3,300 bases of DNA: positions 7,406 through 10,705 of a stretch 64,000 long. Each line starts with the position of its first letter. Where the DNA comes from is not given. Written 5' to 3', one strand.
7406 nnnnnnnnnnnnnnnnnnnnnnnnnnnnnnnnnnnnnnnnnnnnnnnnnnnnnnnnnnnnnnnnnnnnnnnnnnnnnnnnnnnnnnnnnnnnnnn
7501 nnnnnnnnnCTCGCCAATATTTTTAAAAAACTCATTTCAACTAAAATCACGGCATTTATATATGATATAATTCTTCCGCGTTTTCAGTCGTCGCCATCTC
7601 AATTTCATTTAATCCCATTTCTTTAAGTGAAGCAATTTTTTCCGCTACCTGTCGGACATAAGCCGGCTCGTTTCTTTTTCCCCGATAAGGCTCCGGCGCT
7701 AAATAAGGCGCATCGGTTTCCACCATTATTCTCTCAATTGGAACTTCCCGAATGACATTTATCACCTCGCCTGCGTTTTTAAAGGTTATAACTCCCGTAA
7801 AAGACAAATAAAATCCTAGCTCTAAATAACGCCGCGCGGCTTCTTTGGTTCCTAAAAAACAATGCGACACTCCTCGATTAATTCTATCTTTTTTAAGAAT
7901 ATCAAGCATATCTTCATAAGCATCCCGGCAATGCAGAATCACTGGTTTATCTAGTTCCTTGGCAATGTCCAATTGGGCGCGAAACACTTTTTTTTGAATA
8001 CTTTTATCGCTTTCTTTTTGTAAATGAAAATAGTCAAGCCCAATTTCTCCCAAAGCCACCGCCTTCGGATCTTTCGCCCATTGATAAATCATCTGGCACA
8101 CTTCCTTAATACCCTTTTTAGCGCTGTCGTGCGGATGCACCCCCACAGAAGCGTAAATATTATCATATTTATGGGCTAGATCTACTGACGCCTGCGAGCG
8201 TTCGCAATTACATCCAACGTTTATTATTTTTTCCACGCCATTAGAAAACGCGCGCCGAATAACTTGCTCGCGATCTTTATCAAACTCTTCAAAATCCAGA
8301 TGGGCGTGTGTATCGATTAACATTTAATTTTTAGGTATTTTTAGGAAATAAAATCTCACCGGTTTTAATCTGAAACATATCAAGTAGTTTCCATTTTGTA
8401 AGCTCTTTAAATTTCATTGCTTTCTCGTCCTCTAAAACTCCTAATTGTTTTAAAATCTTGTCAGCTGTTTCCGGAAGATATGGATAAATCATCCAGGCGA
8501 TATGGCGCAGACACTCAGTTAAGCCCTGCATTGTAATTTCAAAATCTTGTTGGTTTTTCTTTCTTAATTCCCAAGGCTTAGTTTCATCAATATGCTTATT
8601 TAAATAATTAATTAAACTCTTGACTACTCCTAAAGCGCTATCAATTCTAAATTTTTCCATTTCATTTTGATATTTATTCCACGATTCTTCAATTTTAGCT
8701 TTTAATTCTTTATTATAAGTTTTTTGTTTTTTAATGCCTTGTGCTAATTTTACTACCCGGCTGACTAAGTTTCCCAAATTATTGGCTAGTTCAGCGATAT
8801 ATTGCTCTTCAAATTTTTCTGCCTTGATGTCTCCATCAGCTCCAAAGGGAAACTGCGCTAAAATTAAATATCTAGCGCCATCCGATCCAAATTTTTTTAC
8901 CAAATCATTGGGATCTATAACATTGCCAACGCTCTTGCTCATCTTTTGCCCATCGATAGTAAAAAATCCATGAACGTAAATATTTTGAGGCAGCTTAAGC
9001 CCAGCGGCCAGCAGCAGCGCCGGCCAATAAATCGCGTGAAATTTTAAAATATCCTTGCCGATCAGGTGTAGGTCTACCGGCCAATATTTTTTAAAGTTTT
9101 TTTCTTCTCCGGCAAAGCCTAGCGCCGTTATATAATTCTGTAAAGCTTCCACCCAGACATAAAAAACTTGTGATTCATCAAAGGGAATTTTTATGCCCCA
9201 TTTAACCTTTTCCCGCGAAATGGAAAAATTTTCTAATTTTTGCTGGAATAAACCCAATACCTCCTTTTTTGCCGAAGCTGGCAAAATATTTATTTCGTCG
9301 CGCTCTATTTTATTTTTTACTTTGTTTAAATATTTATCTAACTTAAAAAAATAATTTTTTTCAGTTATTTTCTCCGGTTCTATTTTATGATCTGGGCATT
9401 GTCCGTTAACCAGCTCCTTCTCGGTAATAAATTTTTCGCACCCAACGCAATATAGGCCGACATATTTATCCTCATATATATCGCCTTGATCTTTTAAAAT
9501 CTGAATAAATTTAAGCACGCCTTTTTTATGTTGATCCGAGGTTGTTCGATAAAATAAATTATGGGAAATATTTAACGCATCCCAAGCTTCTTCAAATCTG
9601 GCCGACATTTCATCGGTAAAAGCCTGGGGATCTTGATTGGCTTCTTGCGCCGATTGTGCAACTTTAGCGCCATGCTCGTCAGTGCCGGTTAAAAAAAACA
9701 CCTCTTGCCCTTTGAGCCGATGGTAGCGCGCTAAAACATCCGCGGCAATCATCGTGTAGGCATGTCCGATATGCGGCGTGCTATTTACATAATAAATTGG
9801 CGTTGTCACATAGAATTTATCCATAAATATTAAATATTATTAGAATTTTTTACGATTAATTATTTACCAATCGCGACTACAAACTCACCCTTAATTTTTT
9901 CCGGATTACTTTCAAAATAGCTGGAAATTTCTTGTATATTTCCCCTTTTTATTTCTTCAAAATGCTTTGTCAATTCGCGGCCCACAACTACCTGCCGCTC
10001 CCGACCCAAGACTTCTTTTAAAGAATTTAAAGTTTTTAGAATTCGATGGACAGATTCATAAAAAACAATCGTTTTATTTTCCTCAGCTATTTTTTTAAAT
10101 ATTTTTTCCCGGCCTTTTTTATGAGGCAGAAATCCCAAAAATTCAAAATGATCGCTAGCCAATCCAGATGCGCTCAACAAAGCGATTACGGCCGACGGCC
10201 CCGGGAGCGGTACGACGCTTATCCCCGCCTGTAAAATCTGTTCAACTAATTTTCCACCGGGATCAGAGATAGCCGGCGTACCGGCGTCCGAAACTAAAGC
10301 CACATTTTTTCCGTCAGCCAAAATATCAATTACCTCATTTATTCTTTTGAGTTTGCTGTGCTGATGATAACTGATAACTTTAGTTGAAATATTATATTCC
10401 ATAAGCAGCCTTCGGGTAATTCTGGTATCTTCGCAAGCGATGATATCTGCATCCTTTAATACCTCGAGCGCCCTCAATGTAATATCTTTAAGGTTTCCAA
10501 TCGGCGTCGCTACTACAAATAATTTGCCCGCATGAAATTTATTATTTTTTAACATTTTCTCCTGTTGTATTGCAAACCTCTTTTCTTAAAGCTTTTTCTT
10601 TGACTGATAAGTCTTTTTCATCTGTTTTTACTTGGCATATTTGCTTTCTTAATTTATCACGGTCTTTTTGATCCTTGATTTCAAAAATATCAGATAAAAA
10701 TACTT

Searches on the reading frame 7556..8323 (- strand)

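Call 51: search_protein_families(library=pfam, proteins=[window:7556-8323:-], max_evalue=0.001)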
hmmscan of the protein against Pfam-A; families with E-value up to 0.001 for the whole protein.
window:7556-8323:- (255 aa): 1 family
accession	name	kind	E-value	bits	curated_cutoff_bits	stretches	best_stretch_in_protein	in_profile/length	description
PF01026.27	TatD_DNase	-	1.3e-93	313.5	27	1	3-254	1-253/253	TatD related DNase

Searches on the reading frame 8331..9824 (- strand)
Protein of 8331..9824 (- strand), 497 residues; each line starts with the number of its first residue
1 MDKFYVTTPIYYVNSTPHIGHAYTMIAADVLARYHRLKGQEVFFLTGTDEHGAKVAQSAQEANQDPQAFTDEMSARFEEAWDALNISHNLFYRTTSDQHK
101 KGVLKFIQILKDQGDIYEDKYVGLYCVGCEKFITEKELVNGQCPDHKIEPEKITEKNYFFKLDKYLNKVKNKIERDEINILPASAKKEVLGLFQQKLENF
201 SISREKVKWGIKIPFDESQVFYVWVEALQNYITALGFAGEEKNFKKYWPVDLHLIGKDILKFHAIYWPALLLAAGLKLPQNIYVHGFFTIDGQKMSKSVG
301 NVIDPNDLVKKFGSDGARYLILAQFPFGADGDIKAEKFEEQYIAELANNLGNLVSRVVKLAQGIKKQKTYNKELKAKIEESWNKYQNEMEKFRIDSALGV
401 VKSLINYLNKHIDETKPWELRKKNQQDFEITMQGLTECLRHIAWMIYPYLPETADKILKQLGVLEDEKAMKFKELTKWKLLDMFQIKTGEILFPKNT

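Call 51: search_protein_families(library=pfam, proteins=[window:8331-9824:-], max_evalue=0.001)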
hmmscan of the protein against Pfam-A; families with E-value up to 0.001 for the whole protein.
window:8331-9824:- (497 aa): 6 families
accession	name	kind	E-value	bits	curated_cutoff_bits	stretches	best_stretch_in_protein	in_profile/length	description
PF09334.17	tRNA-synt_1g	-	7.1e-108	361.3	20.1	2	149-357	175-390/391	tRNA synthetases class I (M)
PF00133.28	tRNA-synt_1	-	2.1e-34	119.4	22.7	2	3-215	24-245/414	tRNA synthetases class I (I, L, M and V)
PF01406.26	tRNA-synt_1e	-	1.3e-18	67.9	27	2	13-137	19-136/301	tRNA synthetases class I (C) catalytic domain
PF19303.5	Anticodon_3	-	3.4e-07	30.7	23.5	1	370-473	10-113/152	Anticodon binding domain of methionyl tRNA ligase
PF08264.19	Anticodon_1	-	4.9e-06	26.9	25.1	1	372-464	2-89/148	Anticodon-binding domain of tRNA ligase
PF01921.24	tRNA-synt_1f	-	0.00061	19.2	27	0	275-326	263-314/360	tRNA synthetases class I (K)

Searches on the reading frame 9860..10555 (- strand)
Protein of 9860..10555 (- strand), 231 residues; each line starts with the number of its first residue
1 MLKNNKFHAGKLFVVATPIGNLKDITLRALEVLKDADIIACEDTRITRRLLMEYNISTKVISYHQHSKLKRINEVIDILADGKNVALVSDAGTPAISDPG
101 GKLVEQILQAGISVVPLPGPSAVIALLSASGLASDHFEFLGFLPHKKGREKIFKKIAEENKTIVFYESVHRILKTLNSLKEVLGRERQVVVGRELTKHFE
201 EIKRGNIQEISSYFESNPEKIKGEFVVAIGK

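Call 51: search_protein_families(library=pfam, proteins=[window:9860-10555:-], max_evalue=0.001)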
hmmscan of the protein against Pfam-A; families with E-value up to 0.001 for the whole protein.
window:9860-10555:- (231 aa): 1 family
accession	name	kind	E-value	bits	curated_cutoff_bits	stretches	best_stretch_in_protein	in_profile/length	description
PF00590.25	TP_methylase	-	3.2e-35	122.4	27.8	1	11-210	1-211/212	Tetrapyrrole (Corrin/Porphyrin) Methylases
